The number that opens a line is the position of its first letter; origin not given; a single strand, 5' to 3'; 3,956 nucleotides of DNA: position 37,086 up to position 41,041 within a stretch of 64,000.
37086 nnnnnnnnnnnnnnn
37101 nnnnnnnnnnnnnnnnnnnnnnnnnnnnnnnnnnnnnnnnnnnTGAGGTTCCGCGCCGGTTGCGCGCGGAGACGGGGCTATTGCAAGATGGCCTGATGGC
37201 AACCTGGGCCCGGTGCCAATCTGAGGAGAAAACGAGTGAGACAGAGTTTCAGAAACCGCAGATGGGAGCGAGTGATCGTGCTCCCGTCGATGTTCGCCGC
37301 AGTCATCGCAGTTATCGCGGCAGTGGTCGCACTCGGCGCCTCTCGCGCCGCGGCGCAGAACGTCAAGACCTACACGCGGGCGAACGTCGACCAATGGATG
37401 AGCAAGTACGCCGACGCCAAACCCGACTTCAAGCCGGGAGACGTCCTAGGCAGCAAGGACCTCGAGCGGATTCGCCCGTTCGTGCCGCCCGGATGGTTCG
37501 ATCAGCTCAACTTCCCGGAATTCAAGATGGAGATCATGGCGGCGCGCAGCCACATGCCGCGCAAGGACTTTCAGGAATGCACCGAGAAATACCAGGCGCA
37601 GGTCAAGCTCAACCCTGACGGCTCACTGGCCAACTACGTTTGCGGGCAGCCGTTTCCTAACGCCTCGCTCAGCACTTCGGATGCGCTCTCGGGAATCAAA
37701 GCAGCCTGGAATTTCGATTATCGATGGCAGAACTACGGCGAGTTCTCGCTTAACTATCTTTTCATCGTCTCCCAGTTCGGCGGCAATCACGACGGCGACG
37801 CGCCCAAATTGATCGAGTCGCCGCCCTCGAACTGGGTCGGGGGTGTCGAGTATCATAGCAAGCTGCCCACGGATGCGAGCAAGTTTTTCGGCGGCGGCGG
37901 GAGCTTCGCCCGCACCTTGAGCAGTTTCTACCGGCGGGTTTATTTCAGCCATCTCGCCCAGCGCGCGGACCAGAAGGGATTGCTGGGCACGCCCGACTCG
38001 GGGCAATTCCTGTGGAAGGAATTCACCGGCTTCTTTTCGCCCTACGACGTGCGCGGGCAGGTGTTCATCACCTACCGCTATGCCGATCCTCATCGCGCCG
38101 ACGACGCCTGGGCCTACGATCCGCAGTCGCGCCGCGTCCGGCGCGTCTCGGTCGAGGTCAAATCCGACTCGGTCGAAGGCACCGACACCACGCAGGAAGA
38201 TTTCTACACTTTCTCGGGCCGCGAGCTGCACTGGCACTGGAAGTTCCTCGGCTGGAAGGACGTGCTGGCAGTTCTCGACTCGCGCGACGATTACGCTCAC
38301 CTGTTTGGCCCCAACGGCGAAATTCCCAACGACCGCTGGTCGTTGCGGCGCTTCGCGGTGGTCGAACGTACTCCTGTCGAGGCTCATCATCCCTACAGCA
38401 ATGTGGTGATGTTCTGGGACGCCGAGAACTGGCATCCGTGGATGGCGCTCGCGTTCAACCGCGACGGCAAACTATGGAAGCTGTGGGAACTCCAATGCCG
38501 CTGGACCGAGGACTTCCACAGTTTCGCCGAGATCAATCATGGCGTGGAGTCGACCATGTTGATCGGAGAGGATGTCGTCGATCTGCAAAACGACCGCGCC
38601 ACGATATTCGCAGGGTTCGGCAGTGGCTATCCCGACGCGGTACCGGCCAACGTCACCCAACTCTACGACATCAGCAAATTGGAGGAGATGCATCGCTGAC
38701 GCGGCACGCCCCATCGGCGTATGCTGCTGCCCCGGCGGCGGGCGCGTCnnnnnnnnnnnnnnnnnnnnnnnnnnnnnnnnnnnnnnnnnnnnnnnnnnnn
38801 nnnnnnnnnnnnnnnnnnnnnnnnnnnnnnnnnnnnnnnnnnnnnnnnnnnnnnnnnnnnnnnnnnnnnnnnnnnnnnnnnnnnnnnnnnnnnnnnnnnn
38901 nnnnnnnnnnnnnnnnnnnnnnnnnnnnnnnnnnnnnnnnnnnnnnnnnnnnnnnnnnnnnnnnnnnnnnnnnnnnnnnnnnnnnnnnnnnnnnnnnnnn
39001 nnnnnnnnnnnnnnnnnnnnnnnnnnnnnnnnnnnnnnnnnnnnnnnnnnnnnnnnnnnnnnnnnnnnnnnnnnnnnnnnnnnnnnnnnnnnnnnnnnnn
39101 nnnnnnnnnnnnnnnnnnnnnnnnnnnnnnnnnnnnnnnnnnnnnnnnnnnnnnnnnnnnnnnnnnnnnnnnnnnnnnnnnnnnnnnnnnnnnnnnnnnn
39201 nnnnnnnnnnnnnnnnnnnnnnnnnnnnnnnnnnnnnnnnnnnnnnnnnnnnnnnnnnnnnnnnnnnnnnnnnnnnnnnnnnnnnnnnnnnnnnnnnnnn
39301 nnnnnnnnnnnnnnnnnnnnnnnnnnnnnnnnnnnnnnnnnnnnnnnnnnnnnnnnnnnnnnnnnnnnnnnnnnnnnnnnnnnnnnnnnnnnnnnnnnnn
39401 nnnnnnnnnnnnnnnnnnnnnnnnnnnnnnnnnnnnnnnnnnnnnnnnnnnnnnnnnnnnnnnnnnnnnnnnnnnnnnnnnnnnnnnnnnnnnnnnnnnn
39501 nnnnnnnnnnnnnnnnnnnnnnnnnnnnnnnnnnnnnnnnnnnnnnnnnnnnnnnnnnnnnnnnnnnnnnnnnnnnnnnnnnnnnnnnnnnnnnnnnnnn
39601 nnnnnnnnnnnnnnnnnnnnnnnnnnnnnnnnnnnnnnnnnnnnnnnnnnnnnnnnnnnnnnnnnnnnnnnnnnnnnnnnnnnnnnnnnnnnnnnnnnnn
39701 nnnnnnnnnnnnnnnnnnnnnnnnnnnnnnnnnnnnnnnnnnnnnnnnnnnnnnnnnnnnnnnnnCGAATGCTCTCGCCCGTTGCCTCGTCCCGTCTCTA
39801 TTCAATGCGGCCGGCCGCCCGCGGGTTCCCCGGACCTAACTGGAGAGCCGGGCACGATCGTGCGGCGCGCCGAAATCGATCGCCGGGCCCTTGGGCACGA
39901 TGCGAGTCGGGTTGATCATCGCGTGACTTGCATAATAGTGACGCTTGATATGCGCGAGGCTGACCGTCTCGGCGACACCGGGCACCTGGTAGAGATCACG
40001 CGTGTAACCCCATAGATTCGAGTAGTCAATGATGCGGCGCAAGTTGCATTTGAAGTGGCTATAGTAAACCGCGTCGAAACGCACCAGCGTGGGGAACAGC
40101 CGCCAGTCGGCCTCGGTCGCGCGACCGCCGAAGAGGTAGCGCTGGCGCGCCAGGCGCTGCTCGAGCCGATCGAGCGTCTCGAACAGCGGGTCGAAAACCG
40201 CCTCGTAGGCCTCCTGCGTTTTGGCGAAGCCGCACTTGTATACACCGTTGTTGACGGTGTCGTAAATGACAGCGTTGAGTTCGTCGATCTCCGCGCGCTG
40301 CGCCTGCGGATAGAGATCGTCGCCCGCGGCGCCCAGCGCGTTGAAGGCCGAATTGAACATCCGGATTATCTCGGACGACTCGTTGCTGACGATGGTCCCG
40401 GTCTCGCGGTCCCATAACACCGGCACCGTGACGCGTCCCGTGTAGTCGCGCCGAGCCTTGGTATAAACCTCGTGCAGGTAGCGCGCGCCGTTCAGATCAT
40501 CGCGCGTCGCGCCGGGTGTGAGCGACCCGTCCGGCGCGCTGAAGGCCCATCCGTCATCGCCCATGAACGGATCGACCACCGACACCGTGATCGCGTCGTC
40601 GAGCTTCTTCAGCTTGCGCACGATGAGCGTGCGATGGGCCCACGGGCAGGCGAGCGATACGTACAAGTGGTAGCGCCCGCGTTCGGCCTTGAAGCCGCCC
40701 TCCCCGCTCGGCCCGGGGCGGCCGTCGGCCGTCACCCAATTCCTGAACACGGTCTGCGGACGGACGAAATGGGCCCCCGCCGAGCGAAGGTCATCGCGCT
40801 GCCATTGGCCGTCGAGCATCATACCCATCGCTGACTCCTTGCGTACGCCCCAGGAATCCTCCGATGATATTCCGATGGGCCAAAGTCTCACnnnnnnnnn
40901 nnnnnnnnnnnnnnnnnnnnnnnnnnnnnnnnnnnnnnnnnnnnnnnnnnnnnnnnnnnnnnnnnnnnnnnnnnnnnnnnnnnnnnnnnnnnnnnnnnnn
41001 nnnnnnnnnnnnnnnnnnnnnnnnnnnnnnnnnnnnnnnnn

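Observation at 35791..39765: Cluster of two secreted DUF1329 paralogs plus a DUF3179 protein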

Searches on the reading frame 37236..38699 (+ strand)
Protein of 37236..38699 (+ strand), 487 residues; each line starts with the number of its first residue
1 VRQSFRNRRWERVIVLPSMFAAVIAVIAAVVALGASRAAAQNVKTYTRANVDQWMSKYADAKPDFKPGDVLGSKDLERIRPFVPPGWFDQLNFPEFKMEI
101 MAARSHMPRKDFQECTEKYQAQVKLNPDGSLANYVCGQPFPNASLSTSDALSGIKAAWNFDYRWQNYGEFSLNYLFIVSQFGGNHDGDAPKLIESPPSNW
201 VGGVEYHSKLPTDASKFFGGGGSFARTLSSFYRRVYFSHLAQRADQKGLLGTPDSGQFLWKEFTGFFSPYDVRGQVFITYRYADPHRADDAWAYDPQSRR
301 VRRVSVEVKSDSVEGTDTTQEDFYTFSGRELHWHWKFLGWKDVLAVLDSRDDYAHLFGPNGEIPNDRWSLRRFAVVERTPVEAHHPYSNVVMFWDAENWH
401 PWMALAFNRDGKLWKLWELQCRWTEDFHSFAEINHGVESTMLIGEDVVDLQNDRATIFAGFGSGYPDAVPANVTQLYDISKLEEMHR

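Call 3: search_protein_families(library=pfam, proteins=[window:37236-38699:+], max_evalue=0.01)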
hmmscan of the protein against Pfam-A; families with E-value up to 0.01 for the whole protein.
window:37236-38699:+ (487 aa): 2 families
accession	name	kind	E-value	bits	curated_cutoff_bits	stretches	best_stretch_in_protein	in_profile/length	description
PF07044.18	DUF1329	-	5.1e-39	135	23.1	2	251-458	132-340/368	Protein of unknown function (DUF1329)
PF17131.11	LolA_like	-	2.2e-15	57.2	30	1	263-419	6-133/184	Outer membrane lipoprotein-sorting protein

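Call 4: search_protein_families(library=ncbifam, proteins=[window:37236-38699:+], max_evalue=0.01)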
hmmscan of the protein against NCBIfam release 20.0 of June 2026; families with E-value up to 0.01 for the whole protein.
window:37236-38699:+ (487 aa): 0 families

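Call 14: find_homologous_proteins(query=window:37236-38699:+)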
Query window:37236-38699:+ (487 aa): 275 proteins with E <= 0.001 among 8000 candidates; the best 120 are listed.
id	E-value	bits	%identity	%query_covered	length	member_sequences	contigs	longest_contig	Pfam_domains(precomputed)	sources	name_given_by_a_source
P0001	0.0e+0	1107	95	100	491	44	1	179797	PF07044.18,PF17131.12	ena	-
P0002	0.0e+0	1093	93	99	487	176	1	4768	PF07044.18,PF17131.12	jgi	jgi:hypothetical protein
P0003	0.0e+0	1034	90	99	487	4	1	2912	PF07044.18,PF17131.12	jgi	jgi:hypothetical protein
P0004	0.0e+0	1012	90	99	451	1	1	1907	PF07044.18,PF17131.12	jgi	jgi:hypothetical protein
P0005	4.4e-298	1007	85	100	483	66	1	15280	PF07044.18,PF17131.12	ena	-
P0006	3.7e-294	994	84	100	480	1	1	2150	PF07044.18,PF17131.12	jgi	jgi:hypothetical protein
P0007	7.3e-292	987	85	99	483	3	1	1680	PF07044.18,PF17131.12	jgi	jgi:Protein of unknown function (DUF1329)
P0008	7.1e-286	967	85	95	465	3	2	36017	PF07044.18,PF17131.12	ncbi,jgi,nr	ncbi:MAG TPA: DUF1329 domain-containing protein [Candidatus Binataceae bacterium]|nr:DUF1329 domain-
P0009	6.0e-285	964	83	100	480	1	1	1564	PF07044.18,PF17131.12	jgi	jgi:hypothetical protein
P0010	2.3e-280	949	82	99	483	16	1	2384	PF07044.18,PF17131.12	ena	-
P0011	1.5e-271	920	85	92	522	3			PF07044.18,PF17131.12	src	-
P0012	2.0e-266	903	76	98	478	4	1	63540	PF07044.18,PF17131.12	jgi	jgi:hypothetical protein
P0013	2.3e-266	903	75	100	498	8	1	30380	PF07044.18,PF17131.12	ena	-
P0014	2.5e-261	886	78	96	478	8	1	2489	PF07044.18,PF17131.12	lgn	-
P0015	4.3e-259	879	83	89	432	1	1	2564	PF07044.18,PF17131.12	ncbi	-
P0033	3.1e-209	714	65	91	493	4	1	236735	PF07044.18,PF17131.12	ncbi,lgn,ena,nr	ncbi:MAG TPA: DUF1329 domain-containing protein [Candidatus Binataceae bacterium]|nr:DUF1329 domain-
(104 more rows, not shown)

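Call 15: find_encoding_contigs(protein=P0001, flank=10000, max_places=2)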
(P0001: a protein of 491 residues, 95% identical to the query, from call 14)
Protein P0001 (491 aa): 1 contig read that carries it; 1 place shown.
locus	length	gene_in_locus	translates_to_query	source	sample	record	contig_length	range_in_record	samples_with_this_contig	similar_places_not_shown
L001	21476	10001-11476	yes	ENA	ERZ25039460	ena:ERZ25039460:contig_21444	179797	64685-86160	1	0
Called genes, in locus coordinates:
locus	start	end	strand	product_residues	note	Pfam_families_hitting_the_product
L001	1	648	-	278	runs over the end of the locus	PF00528:BPD_transp_1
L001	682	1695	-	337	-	PF01547:SBP_bac_1, PF13531:SBP_bac_11, PF13343:SBP_bac_6 (weak)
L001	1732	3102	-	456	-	PF07396:Porin_O_P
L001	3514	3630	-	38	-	-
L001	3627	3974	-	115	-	PF02082:Rrf2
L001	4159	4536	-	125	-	PF00903:Glyoxalase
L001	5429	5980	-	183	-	PF00857:Isochorismatase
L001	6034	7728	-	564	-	PF02503:PP_kinase, PF17941:PP_kinase_C_1, PF13091:PLDc_2 (faint), PF13090:PP_kinase_C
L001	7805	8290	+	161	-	-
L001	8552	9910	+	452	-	PF07044:DUF1329, PF17131:TP_0789-like (weak)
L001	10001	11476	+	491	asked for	PF07044:DUF1329, PF17131:TP_0789-like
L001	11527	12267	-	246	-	PF11376:DUF3179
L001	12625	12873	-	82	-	-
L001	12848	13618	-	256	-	PF13409:GST_N_2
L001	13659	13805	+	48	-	-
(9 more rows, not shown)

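Call 16: find_encoding_contigs(protein=P0012, flank=10000, max_places=2)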
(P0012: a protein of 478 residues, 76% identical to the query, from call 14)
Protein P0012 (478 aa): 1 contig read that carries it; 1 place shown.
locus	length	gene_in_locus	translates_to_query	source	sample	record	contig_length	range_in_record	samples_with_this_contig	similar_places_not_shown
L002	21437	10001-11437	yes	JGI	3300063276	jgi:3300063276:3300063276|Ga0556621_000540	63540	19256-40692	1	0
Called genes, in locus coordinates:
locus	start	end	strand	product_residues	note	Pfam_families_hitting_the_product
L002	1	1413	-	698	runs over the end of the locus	PF06980:DUF1302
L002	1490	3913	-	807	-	PF03176:MMPL, PF00873:ACR_tran (faint)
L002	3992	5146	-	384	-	PF14870:PSII_BNR (weak), PF25852:DUF6242_C (faint), PF02012:BNR (faint), PF24316:Tli3 (faint), PF15902:Sortilin-Vps10 (weak), PF14870:PSII_BNR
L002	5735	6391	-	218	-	PF07883:Cupin_2 (faint)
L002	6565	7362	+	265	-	PF00561:Abhydrolase_1, PF12697:Abhydrolase_6, PF12146:Hydrolase_4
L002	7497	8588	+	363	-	PF00296:Bac_luciferase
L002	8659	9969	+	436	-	-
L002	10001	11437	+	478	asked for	PF07044:DUF1329, PF17131:TP_0789-like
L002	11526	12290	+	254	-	PF00106:adh_short, PF08659:KR, PF13561:adh_short_C2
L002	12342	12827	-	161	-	PF01557:FAA_hydrolase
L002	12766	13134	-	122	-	-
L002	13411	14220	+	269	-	PF00561:Abhydrolase_1, PF12146:Hydrolase_4 (weak), PF12697:Abhydrolase_6, PF00561:Abhydrolase_1 (weak)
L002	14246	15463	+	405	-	PF00296:Bac_luciferase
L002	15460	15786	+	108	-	PF07978:NIPSNAP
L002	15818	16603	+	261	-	PF00106:adh_short, PF08659:KR, PF23441:SDR, PF13561:adh_short_C2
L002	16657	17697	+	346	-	PF01717:Meth_synt_2, PF01208:URO-D (weak)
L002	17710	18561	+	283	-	PF00756:Esterase, PF12146:Hydrolase_4 (faint), PF00326:Peptidase_S9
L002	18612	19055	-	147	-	PF03544:TonB_C (weak)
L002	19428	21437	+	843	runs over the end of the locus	PF13620:CarboxypepD_reg, PF22904:NOMO1-like_2nd (faint), PF13715:CarbopepD_reg_2 (faint), PF00593:TonB_dep_Rec_b-barrel, PF25183:OMP_b-brl_4 (weak)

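Call 17: find_encoding_contigs(protein=P0033, flank=10000, max_places=2)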
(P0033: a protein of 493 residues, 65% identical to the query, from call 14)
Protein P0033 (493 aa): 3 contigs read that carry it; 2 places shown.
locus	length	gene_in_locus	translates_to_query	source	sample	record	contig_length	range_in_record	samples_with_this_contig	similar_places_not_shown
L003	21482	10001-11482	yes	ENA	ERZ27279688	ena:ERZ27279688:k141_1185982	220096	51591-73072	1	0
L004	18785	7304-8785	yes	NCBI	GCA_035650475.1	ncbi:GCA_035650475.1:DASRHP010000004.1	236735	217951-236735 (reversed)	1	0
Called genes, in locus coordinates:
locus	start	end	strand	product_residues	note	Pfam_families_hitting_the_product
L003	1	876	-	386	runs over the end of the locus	PF00144:Beta-lactamase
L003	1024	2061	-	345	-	PF04055:Radical_SAM (weak), PF12345:DUF3641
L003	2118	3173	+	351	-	-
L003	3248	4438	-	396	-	PF02771:Acyl-CoA_dh_N, PF02770:Acyl-CoA_dh_M, PF00441:Acyl-CoA_dh_1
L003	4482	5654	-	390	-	PF02515:CoA_transf_3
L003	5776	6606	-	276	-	PF00795:CN_hydrolase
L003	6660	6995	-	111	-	PF00581:Rhodanese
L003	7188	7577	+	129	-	PF00383:dCMP_cyt_deam_1, PF14437:MafB19-deam, PF14439:Bd3614-deam (weak)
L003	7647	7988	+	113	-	PF14020:DUF4236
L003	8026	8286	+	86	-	-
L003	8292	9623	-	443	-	PF02550:AcetylCoA_hydro (weak), PF13336:AcetylCoA_hyd_C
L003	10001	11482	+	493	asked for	PF07044:DUF1329, PF17131:TP_0789-like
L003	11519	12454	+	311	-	PF05721:PhyH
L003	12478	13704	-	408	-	PF02515:CoA_transf_3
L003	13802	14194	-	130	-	PF01042:Ribonuc_L-PSP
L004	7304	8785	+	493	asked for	PF07044:DUF1329, PF17131:TP_0789-like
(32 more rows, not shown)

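Call 46: search_solved_structures(query=window:37236-38699:+, max_evalue=1)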
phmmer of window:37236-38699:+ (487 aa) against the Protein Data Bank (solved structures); distinct sequences matched with E-value up to 1: 3.
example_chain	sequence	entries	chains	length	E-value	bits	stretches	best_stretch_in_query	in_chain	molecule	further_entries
3bk5_A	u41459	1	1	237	5.5e-06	28.7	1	262-329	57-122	putative outer membrane lipoprotein-sorting protein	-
9tp6_A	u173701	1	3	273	6.1e-05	25.3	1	264-324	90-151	Outer membrane lipoprotein-sorting protein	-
4z48_A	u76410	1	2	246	0.0045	19.1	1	266-326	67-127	Uncharacterized protein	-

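Call 83: predict_structure(alignment_id=A4)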
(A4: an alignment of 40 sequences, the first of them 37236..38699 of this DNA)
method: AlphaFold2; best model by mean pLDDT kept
length: 487 residues; sequences in the alignment: 40
mean_pLDDT: 88.6   pTM: 0.86
mean pLDDT of the five models: 88.6, 87.6, 86.8, 85.9, 84.3
residues with pLDDT >= 90: 353; 70-90: 85; 50-70: 20; < 50: 29
segments of 3 or more residues with pLDDT < 50: 1-16, 33-40, 310-313
pLDDT, mean of each block of 10 residues (from residue 1): 44 47 68 46 89 97 97 96 94 95 94 96 97 96 97 98 88 93 86 89 90 92 91 95 95 94 91 88 93 85 70 61 86 97 97 95 95 97 92 95 95 95 96 94 93 92 93 89 87
secondary structure, 60 per line:
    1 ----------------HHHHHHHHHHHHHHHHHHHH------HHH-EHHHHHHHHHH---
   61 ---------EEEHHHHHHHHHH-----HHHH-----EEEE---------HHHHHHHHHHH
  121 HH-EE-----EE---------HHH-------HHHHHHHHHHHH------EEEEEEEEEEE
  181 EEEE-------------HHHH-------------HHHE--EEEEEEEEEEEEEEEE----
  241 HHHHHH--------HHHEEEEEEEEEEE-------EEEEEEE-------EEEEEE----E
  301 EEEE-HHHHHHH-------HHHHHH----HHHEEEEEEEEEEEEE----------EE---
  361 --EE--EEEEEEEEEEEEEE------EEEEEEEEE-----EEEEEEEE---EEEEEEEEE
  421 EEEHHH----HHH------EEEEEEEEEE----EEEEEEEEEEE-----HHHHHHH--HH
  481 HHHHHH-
elements in order: H17-36 H48-57 E70-72 H73-82 H88-91 E97-100 H110-122 H152-163 E170-184 H198-201 E221-236 H241-246 E258-268 E276-282 E290-295 E300-304 H306-312 H320-325 E333-345 E367-380 E387-395 E401-408 E412-423 E440-449 E454-464 H470-476 H479-486

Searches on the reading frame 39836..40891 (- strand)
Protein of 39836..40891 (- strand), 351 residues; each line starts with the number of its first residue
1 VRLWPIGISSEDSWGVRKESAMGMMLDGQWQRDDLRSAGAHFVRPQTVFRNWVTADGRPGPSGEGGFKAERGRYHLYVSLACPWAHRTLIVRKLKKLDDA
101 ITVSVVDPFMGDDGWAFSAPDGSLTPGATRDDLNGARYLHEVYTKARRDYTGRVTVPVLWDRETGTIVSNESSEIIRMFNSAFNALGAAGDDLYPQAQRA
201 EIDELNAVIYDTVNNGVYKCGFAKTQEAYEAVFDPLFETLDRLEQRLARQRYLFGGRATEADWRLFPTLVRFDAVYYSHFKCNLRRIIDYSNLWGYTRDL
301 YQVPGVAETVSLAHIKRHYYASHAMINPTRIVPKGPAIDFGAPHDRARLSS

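Call 3: search_protein_families(library=pfam, proteins=[window:39836-40891:-], max_evalue=0.01)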
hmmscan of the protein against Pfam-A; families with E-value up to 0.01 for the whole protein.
window:39836-40891:- (351 aa): 4 families
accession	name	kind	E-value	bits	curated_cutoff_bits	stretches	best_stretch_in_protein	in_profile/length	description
PF13410.11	GST_C_2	-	1.2e-17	64.2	24.9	1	226-298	1-68/69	Glutathione S-transferase, C-terminal domain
PF13409.12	GST_N_2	-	6.4e-13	49.5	25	1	81-181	1-69/70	Glutathione S-transferase, N-terminal domain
PF13417.12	GST_N_3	-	0.00033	21.4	22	0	148-184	39-72/75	Glutathione S-transferase, N-terminal domain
PF00043.30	GST_C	-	0.0013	19.3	20.7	1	223-271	18-66/93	Glutathione S-transferase, C-terminal domain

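Call 4: search_protein_families(library=ncbifam, proteins=[window:39836-40891:-], max_evalue=0.01)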
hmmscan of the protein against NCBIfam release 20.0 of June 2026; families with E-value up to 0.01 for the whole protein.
window:39836-40891:- (351 aa): 0 families

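Call 62: search_solved_structures(query=window:39836-40828:-, max_evalue=1e-10)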
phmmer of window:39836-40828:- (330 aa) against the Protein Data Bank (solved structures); distinct sequences matched with E-value up to 1e-10: 11.
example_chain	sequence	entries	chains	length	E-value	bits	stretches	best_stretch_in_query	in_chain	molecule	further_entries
3r3e_A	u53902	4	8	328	6.2e-124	416.8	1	1-325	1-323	Uncharacterized protein yqjG | protein yqjG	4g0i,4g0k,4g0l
4fqu_A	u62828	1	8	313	9.1e-104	350.5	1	1-316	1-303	Putative glutathione transferase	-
6gzf_A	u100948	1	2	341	3.1e-103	348.7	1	1-328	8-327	Glutathione S-transferase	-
3ppu_A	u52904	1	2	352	3.1e-103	348.7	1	20-318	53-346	Glutathione-S-transferase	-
4uss_A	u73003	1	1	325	1.8e-97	329.8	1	16-330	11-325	GLUTATHIONYL HYDROQUINONE REDUCTASE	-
6gc9_A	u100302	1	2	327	9.9e-95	320.8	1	20-317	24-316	Glutathione transferase Xi 1 from Trametes versicolor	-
6gca_A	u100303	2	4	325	7e-88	298.2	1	43-317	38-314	Glutathione transferase Xi 3 from Trametes versicolor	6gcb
6gcc_A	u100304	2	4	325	1.8e-86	293.6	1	43-317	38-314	Glutathione transferase Xi 3 mutant C56S | Glutathione transferase Xi 3 C56S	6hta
4pts_A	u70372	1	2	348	1.1e-78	268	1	16-328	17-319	glutathione S-transferase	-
3m1g_A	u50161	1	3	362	1.5e-69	238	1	16-328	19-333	Putative glutathione S-transferase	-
5lkb_A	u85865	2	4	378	9.1e-59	202.5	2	107-319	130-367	Glutathione S-transferase omega-like 2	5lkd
